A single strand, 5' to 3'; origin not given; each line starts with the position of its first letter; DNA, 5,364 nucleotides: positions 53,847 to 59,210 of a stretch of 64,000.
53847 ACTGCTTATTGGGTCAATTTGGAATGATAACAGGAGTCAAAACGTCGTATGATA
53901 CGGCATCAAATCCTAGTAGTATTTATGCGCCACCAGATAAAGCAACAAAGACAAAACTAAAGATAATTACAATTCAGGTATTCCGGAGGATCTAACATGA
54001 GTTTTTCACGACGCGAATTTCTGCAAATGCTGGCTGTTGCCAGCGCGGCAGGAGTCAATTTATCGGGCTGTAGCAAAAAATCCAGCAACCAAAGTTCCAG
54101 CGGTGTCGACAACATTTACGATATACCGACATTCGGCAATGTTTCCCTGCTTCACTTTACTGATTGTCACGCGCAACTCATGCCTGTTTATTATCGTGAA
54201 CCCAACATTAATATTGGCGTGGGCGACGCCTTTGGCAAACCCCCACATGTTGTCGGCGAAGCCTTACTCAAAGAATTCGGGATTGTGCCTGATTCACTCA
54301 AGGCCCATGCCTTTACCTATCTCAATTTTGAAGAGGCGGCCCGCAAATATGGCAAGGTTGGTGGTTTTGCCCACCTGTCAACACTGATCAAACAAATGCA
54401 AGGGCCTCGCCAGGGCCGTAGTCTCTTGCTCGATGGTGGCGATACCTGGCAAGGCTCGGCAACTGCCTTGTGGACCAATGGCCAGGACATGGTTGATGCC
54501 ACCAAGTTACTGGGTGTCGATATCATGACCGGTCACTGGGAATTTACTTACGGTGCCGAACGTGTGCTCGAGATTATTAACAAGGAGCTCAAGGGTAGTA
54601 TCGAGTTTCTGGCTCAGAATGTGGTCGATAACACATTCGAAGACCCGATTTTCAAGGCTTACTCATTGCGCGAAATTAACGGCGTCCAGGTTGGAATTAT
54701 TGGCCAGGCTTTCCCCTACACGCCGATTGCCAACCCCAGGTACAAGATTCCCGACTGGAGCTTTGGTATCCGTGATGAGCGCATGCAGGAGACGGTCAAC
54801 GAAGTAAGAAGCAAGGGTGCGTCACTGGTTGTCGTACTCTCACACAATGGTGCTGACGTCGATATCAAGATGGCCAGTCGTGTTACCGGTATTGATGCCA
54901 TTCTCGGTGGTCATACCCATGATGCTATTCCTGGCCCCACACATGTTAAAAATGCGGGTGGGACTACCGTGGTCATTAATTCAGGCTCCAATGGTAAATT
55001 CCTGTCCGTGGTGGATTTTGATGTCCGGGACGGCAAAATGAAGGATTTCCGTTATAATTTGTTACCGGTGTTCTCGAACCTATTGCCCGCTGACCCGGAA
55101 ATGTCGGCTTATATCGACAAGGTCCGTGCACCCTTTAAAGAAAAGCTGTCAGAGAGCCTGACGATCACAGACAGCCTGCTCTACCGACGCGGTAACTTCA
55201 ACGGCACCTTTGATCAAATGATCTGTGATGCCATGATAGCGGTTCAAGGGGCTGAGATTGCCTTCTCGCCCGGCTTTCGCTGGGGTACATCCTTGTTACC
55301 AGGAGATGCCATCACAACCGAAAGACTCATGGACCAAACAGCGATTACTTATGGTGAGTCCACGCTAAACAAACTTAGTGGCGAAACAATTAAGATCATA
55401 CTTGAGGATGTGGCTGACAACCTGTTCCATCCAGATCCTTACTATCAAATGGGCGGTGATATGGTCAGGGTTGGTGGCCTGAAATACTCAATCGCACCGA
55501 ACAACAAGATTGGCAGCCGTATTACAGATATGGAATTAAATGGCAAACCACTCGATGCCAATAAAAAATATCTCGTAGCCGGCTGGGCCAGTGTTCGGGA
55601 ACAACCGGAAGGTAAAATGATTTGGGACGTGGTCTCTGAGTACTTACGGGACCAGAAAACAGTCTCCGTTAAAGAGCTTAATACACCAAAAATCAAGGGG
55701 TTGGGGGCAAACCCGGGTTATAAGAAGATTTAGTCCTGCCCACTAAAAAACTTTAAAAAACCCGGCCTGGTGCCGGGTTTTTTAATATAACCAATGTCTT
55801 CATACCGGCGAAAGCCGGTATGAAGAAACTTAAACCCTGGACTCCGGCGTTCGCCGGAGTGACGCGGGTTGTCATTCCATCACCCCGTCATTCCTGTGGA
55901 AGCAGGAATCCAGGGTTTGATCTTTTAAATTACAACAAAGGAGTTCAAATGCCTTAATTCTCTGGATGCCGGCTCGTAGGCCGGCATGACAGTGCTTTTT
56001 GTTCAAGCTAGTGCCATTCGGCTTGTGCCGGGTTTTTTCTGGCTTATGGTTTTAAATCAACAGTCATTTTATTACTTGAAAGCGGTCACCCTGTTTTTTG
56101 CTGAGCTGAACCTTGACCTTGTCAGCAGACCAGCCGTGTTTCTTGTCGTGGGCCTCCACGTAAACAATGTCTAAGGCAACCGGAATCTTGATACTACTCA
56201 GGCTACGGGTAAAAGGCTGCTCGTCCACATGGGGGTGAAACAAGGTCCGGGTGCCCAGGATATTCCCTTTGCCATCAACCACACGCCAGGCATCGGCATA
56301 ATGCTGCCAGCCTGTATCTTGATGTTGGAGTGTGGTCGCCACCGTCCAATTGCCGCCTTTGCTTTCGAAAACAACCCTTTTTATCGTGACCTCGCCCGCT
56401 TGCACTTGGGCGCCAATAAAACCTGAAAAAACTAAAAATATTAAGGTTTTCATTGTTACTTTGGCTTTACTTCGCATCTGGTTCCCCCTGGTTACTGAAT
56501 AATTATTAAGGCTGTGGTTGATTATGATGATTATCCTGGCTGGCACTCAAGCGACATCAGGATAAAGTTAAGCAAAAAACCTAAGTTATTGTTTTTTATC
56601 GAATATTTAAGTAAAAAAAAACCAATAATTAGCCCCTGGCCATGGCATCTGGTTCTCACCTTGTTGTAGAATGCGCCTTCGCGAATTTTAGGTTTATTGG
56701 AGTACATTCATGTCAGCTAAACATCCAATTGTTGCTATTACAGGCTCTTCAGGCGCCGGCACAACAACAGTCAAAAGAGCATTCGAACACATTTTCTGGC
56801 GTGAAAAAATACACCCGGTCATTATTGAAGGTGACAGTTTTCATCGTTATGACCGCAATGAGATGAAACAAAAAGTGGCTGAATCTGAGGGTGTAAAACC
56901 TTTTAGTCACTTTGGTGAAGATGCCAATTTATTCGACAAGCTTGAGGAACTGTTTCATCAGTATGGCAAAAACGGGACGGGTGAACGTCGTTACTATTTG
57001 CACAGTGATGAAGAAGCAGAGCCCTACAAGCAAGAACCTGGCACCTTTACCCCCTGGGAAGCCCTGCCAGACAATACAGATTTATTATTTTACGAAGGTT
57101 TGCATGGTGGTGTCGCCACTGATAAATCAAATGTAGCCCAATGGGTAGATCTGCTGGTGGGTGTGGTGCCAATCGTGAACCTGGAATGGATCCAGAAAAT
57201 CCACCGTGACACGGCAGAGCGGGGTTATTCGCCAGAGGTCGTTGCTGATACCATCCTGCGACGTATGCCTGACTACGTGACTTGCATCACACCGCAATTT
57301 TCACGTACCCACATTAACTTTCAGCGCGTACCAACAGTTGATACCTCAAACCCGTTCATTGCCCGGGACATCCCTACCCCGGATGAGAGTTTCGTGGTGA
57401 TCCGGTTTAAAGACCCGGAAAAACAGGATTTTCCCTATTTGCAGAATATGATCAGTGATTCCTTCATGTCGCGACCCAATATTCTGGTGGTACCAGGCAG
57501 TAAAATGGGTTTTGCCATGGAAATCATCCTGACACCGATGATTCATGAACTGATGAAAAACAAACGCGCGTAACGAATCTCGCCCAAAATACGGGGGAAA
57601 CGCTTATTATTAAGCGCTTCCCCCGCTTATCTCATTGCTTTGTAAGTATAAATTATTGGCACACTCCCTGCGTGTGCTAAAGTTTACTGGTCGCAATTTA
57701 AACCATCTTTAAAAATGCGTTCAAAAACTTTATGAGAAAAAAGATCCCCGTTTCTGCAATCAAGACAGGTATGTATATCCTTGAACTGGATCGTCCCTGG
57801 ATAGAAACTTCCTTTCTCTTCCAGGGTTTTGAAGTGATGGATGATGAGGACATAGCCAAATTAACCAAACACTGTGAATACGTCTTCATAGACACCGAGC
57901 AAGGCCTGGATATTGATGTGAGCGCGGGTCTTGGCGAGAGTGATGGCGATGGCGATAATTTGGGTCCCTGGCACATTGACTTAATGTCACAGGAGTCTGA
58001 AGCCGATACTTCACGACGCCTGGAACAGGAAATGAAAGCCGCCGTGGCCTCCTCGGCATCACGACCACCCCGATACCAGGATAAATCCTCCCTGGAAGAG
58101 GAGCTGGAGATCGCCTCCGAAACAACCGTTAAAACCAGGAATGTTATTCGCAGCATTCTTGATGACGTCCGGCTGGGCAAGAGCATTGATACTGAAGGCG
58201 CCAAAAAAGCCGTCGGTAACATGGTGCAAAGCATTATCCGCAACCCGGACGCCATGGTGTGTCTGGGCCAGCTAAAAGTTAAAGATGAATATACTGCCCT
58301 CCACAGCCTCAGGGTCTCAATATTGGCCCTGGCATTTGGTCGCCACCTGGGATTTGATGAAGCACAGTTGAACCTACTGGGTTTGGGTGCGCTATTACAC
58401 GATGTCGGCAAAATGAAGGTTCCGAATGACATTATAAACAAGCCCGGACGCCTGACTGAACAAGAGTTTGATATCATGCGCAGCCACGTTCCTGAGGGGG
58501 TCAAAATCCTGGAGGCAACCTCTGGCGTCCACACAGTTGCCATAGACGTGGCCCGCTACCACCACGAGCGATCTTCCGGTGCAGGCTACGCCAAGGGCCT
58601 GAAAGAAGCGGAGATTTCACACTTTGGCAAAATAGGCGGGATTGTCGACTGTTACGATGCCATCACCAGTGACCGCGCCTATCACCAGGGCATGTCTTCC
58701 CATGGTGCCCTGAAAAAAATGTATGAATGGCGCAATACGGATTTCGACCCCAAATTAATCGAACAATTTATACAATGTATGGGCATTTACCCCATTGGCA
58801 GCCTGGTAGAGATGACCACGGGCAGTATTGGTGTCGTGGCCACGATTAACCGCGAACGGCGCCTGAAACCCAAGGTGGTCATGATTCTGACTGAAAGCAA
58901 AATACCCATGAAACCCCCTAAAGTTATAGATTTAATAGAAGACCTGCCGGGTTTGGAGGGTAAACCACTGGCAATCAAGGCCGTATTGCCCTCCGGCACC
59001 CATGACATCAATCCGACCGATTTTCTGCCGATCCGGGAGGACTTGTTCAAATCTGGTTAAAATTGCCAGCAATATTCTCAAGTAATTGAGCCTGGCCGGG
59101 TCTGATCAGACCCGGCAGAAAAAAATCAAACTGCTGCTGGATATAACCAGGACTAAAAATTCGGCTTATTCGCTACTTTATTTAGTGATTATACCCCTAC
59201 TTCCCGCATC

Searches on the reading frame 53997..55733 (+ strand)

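Call 73: search_protein_families(library=pfam, proteins=[window:53997-55733:+], max_evalue=0.00001)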
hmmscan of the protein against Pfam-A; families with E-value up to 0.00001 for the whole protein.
window:53997-55733:+ (578 aa): 1 family
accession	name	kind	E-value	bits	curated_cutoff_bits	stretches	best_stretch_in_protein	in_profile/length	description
PF02872.23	5_nucleotid_C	-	3.2e-15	57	23.6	1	403-530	22-143/158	5'-nucleotidase, C-terminal domain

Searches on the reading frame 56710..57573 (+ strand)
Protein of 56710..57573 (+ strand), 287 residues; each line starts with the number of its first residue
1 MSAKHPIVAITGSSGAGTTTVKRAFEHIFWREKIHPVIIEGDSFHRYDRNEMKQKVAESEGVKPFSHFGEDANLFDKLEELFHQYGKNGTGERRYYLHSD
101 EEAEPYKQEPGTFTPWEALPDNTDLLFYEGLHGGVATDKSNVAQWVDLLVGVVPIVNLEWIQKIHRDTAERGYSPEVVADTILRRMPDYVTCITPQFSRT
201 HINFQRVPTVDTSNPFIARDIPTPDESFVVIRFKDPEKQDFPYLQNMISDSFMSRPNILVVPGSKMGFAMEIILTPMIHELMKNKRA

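Call 73: search_protein_families(library=pfam, proteins=[window:56710-57573:+], max_evalue=0.00001)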
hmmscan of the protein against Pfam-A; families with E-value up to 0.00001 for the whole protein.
window:56710-57573:+ (287 aa): 1 family
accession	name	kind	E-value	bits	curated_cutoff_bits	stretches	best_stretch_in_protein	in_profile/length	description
PF00485.24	PRK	-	3.1e-66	223.4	22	1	7-213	1-196/196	Phosphoribulokinase / Uridine kinase family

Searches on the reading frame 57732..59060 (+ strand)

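Call 73: search_protein_families(library=pfam, proteins=[window:57732-59060:+], max_evalue=0.00001)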
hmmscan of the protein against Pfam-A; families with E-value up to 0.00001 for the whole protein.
window:57732-59060:+ (442 aa): 3 families
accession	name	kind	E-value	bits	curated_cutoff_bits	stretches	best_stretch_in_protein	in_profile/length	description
PF11871.13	DUF3391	-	1.1e-26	94.5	27.8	1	3-156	2-135/136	Domain of unknown function (DUF3391)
PF13487.12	HD_5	-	1.7e-25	90.2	27.2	1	184-342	10-170/170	HD domain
PF01966.28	HD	-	1.6e-17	64.3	22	1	191-310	4-115/116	HD domain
